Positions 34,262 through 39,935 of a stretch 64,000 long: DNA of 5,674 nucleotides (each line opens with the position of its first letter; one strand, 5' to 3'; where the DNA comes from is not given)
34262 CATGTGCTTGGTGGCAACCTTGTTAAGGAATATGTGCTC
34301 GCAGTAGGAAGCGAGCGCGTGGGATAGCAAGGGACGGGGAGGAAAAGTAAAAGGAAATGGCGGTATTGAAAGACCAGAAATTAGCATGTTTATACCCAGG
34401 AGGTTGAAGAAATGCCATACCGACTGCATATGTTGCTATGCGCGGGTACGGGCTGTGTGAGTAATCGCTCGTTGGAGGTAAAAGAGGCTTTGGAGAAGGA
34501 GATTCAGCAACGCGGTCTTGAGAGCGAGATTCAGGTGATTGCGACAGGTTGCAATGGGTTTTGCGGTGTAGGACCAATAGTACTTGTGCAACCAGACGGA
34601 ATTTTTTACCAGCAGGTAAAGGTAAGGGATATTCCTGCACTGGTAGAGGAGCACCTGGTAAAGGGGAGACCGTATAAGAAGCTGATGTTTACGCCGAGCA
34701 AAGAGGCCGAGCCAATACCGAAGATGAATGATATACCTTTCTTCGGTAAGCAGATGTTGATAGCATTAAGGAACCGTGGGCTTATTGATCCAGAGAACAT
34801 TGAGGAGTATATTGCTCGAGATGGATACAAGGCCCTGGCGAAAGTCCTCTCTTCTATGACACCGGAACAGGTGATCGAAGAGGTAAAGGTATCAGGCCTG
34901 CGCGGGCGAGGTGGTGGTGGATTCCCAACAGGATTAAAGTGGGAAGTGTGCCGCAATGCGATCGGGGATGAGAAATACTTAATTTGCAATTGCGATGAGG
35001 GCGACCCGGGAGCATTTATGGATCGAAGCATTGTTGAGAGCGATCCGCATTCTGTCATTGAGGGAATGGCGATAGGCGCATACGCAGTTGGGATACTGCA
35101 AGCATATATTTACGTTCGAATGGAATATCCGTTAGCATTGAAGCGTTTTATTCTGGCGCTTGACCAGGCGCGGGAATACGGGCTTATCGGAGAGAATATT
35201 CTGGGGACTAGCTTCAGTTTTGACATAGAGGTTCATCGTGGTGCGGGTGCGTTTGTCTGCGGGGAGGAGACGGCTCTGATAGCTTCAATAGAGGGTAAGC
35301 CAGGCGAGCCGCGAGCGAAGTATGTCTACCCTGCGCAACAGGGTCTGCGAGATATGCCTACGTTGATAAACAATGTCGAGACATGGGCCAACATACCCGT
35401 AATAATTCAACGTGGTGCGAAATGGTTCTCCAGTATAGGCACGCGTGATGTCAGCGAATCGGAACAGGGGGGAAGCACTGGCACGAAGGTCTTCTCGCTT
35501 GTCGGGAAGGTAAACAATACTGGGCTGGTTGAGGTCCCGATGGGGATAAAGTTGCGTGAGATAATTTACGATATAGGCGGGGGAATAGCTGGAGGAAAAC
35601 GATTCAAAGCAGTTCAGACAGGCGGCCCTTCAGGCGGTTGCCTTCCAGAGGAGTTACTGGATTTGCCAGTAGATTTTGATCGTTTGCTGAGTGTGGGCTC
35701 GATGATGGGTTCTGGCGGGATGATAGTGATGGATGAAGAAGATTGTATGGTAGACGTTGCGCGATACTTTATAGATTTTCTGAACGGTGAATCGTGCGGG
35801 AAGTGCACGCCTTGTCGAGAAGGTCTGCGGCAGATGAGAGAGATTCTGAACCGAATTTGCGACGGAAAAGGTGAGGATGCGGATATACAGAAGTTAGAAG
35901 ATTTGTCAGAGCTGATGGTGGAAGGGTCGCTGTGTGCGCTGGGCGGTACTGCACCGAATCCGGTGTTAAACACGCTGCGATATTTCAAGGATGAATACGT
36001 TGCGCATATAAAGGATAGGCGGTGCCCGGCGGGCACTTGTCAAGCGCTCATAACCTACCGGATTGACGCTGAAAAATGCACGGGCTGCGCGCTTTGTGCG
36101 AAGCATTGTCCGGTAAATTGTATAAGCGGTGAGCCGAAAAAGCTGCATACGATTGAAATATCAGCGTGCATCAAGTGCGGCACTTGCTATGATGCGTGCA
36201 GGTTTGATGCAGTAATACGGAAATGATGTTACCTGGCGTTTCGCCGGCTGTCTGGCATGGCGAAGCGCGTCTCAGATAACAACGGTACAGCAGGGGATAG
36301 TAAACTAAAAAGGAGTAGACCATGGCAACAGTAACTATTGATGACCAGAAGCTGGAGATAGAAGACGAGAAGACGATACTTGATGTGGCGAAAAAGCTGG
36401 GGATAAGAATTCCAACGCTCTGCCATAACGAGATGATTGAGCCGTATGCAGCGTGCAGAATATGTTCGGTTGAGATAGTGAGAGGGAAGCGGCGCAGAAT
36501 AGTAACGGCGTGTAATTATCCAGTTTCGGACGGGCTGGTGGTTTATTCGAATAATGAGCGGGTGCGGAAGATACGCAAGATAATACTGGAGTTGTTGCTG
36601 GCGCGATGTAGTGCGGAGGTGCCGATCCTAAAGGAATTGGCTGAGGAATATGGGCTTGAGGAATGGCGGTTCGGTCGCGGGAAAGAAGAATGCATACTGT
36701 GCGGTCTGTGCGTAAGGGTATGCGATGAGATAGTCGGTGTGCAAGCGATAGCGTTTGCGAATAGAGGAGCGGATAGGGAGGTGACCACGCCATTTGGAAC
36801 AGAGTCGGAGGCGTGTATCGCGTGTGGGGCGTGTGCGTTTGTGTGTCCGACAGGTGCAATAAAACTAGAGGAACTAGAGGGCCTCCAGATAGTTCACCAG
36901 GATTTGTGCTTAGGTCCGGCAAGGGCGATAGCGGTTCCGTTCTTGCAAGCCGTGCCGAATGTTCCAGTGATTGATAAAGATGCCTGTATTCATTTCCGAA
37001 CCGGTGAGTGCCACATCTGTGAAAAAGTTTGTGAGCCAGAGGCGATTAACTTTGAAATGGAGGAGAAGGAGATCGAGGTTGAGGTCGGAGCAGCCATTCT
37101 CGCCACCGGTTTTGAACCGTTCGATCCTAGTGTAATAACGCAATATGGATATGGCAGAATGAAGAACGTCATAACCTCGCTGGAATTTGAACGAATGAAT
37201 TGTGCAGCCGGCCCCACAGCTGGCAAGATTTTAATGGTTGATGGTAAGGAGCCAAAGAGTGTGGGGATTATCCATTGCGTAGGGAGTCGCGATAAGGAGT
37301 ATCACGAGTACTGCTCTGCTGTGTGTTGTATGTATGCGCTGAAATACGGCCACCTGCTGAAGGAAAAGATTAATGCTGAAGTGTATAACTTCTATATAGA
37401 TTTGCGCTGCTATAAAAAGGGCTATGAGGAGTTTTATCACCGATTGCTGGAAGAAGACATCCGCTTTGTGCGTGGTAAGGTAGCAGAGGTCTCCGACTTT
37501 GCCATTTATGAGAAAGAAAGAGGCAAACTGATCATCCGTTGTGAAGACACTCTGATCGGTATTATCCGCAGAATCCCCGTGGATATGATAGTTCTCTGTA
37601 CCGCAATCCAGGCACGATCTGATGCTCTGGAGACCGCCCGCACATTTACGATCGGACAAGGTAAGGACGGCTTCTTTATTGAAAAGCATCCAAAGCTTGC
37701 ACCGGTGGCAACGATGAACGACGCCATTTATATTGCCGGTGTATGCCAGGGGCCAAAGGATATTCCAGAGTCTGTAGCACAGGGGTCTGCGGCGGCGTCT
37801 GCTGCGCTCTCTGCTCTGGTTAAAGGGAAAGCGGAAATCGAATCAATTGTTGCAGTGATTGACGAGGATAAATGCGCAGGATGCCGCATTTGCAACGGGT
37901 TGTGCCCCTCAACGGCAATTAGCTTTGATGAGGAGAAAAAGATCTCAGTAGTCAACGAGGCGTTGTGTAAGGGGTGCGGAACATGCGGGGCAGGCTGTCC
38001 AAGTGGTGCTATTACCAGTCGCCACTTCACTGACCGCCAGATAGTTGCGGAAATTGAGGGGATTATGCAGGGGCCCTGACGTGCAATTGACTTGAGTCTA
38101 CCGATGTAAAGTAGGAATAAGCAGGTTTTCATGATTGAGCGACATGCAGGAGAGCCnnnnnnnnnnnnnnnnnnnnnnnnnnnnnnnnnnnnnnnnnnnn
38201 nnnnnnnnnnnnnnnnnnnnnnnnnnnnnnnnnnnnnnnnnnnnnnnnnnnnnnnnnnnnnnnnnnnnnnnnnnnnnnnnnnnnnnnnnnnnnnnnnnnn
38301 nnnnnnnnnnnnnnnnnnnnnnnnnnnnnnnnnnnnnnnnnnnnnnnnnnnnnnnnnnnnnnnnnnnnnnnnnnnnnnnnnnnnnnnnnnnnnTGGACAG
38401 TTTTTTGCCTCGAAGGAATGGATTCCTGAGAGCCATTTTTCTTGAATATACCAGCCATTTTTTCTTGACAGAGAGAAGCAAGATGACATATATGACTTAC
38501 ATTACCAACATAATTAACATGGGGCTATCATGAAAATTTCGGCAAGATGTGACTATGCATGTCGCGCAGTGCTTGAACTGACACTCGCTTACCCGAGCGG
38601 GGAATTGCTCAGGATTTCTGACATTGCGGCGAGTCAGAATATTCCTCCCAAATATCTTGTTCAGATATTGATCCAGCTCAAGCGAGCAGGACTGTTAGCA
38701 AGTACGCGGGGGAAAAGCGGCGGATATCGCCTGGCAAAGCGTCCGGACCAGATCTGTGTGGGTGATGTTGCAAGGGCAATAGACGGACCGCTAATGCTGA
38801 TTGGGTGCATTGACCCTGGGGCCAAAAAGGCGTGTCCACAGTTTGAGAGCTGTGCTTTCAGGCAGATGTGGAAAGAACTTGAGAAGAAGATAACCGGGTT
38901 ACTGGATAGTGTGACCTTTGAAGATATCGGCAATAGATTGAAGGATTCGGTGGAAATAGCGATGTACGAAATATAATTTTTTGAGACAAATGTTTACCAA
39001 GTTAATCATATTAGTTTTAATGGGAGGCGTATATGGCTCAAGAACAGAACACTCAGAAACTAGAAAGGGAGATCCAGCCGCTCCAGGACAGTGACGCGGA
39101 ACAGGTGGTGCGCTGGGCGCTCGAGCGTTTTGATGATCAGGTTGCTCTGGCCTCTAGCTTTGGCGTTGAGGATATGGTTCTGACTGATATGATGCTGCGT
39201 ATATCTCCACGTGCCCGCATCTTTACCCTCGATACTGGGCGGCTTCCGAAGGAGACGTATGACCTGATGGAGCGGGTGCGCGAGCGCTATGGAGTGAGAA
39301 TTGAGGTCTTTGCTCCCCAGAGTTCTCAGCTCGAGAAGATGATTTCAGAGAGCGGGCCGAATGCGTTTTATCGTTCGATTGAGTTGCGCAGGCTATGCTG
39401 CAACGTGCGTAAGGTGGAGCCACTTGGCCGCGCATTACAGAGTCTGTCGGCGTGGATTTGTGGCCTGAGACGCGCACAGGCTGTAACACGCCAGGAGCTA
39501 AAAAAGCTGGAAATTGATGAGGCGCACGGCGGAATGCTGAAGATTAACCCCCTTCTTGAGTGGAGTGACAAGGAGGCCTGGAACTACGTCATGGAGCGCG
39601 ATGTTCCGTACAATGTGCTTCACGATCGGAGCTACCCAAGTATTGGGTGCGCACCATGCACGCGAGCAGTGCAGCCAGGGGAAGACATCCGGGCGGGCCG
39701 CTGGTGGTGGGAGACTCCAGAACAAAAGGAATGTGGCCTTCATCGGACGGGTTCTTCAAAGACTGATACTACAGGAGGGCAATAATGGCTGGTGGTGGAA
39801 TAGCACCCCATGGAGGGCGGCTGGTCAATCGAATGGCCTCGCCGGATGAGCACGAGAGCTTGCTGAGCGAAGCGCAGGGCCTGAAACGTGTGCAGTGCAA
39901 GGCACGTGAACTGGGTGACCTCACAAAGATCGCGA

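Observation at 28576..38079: hdrA split by a ~7.6-kb compositionally foreign cassette, with the distal part fused in frame to a 2Fe-2S/4Fe-4S subunit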

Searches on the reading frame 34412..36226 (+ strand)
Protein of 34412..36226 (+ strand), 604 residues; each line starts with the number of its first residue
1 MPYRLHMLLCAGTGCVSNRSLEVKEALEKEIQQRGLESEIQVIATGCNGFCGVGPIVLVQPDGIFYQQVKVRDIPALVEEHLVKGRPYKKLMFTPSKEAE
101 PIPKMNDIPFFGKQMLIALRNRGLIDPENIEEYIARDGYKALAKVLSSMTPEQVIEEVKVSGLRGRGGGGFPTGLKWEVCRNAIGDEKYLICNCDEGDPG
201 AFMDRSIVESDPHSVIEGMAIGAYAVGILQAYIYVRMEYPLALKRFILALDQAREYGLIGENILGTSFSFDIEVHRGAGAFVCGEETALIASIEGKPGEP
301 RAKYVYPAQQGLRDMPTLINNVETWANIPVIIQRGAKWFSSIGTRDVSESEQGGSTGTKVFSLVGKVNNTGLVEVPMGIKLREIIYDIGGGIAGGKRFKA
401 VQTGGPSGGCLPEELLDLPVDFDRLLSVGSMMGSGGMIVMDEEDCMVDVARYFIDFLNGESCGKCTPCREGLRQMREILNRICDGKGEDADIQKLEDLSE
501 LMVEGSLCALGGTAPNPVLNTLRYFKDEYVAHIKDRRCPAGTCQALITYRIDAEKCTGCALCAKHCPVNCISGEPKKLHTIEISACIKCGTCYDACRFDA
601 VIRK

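Call 4: search_protein_families(library=pfam, proteins=[window:34412-36226:+], max_evalue=0.001)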
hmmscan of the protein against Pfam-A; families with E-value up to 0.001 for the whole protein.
window:34412-36226:+ (604 aa): 12 families
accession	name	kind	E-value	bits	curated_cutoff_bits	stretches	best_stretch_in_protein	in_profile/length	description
PF01512.22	Complex1_51K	-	1.1e-45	155.6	31.2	1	158-329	1-149/150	Nuo51 FMN-binding domain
PF10589.14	NADH_4Fe-4S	-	5.5e-33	113.1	23.5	1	448-532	1-85/85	NADH-ubiquinone oxidoreductase-F iron-sulfur binding region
PF00037.32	Fer4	-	7.4e-09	35.5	21.1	2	550-572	2-24/24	4Fe-4S binding domain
PF10531.15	SLBB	-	1.1e-06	28.8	27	1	361-409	2-53/55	SLBB domain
PF12797.12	Fer4_2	-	1.8e-06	28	24.5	1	550-568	4-22/22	4Fe-4S binding domain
PF14697.11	Fer4_21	-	6.1e-06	26.7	35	1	548-572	33-58/59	4Fe-4S dicluster domain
PF13237.11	Fer4_10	-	6.3e-06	26.5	25.5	1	550-596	3-52/53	4Fe-4S dicluster domain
PF13187.11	Fer4_9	-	1.4e-05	25.5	27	1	555-598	1-49/52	4Fe-4S dicluster domain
PF12837.12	Fer4_6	-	4e-05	23.8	25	0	550-571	3-24/24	4Fe-4S binding domain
PF01257.25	2Fe-2S_thioredx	-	4.3e-05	23.8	24.8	1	5-80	66-143/145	Thioredoxin-like [2Fe-2S] ferredoxin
PF22461.2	SLBB_2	-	0.00024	21.6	27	1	360-405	2-48/79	SLBB domain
PF12838.12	Fer4_7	-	0.00026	21.8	27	1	555-600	1-52/52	4Fe-4S dicluster domain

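Call 20: search_solved_structures(query=window:34412-36226:+, max_evalue=1e-30)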
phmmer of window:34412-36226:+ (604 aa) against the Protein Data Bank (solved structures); distinct sequences matched with E-value up to 1e-30: 63 (the best 60 are shown).
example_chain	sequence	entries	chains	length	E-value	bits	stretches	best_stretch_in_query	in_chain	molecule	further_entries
7t2r_B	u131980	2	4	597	2.9e-249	832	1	3-601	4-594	NiFe hydrogenase subunit B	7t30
7q4v_B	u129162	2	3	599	1.8e-246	822.8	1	4-601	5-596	Iron hydrogenase HydB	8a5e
9bov_B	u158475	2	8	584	1.5e-219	733.8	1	21-601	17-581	NADH dehydrogenase (Quinone)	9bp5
9mqx_B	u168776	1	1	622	4.1e-218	729.1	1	9-601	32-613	NADH:ubiquinone oxidoreductase, NADH-binding (51 kD) subunit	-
9n5u_B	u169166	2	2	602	1.2e-211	707.7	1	19-601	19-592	NfnB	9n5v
8a6t_B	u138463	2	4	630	2.7e-211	706.6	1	7-601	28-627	Electron bifurcating hydrogenase subunit HydB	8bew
8oh5_B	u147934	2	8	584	7.7e-209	698.5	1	20-601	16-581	NAD-reducing hydrogenase subunit HoxF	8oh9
7q4w_B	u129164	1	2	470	2.6e-206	690.1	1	129-601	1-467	Iron hydrogenase HydB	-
7p5h_B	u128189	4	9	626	7.9e-199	665.4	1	7-601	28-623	Fe-hydrogenase, subunit beta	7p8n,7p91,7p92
6vw7_B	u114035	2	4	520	8.5e-116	391.2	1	25-529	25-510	NAD-dependent formate dehydrogenase beta subunit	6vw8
2fug_1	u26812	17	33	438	8.5e-113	381.2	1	130-537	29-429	NADH-quinone oxidoreductase chain 1 | NADH-QUINONE OXIDOREDUCTASE SUBUNIT 1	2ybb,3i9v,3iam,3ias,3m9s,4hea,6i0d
8e9g_F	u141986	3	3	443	3.6e-103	349.4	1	126-540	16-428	NADH-quinone oxidoreductase subunit F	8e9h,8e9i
7p61_F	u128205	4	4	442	1.4e-101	344.2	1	126-535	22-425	NADH-quinone oxidoreductase subunit F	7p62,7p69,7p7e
7p64_F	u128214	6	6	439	1.4e-101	344.2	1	126-535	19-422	NADH-quinone oxidoreductase subunit F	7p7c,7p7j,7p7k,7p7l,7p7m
7awt_F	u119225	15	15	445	1.4e-101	344.2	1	126-535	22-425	NADH-quinone oxidoreductase subunit F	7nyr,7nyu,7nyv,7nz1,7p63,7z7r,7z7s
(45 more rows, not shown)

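Call 57: search_protein_families(library=ncbifam, proteins=[window:34412-36226:+], max_evalue=0.00001)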
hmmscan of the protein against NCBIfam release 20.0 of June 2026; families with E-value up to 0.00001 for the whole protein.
window:34412-36226:+ (604 aa): 16 families
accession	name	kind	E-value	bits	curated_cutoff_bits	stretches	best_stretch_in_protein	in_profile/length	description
TIGR01959.1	nuoF_fam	equivalog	6e-144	479.4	558.65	1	127-533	11-410/410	NADH-quinone oxidoreductase subunit NuoF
NF010120.0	PRK13596.1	equivalog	2.5e-113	378.9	389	1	130-537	20-421/433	NADH-quinone oxidoreductase subunit NuoF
NF008436.0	PRK11278.1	equivalog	4.7e-113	378.4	749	1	119-537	16-430/448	NADH-quinone oxidoreductase subunit NuoF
NF041612.1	fdxn_Clost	equivalog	2.3e-15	57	150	1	15-91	24-100/102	2Fe-2S ferredoxin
NF041613.1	fdxn_Azotob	equivalog_domain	7e-11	42.3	195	1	14-90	23-99/107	2Fe-2S ferredoxin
NF005415.0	PRK06991.1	equivalog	1.2e-08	35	281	1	541-600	72-131/284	electron transport complex subunit RsxB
TIGR01944.1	rnfB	subfamily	1.6e-08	34.4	68.7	1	546-601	105-160/190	RnfABCDGE type electron transport complex subunit B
NF058577.1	FdxA_fam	equivalog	4e-08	33.3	65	1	549-600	3-52/52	4Fe-4S ferredoxin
TIGR01945.1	rnfC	subfamily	5.3e-08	31.8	245.95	1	143-247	113-215/435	RnfABCDGE type electron transport complex subunit C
TIGR04481.1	PR_assoc_PrdC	equivalog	8.7e-08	31.4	490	1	151-335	73-229/425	proline reductase-associated electron transfer protein PrdC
NF040770.1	hetero_SS_HdrA2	exception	1.7e-07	29.8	1100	1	547-602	570-624/777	CoB-CoM heterodisulfide reductase HdrA2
NF003454.1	PRK05035.1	equivalog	4e-07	28.9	345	1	145-252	117-221/556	electron transport complex subunit RsxC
NF040864.1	HgcB_ferredoxin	equivalog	4.7e-07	29.6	99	1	546-601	6-61/93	mercury methylation ferredoxin HgcB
NF006446.0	PRK08764.1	equivalog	1.2e-06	28.4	220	1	545-601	78-133/139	Rnf electron transport complex subunit RnfB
TIGR02700.1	flavo_MJ0208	hypoth_equivalog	1.3e-06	27.8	251.35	1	541-602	135-195/234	dihydromethanopterin reductase (acceptor)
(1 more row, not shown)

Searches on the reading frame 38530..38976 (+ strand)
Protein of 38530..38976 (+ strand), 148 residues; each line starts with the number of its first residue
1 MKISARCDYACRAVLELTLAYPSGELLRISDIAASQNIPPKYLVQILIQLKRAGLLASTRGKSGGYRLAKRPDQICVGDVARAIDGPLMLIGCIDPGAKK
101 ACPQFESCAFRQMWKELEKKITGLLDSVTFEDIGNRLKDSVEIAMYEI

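Call 5: search_protein_families(library=pfam, proteins=[window:38530-38976:+], max_evalue=0.001)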
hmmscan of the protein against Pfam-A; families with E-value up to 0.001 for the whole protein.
window:38530-38976:+ (148 aa): 1 family
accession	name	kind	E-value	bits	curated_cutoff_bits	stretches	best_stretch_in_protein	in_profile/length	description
PF02082.26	Rrf2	-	6.1e-38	130.4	30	1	3-133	1-129/132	Iron-dependent Transcriptional regulator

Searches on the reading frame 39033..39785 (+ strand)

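Call 5: search_protein_families(library=pfam, proteins=[window:39033-39785:+], max_evalue=0.001)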
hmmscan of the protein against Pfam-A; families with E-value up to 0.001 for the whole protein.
window:39033-39785:+ (250 aa): 1 family
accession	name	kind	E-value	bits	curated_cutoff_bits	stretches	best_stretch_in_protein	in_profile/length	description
PF01507.26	PAPS_reduct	-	3.5e-48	164.4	22.5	1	37-212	2-175/175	Phosphoadenosine phosphosulfate reductase domain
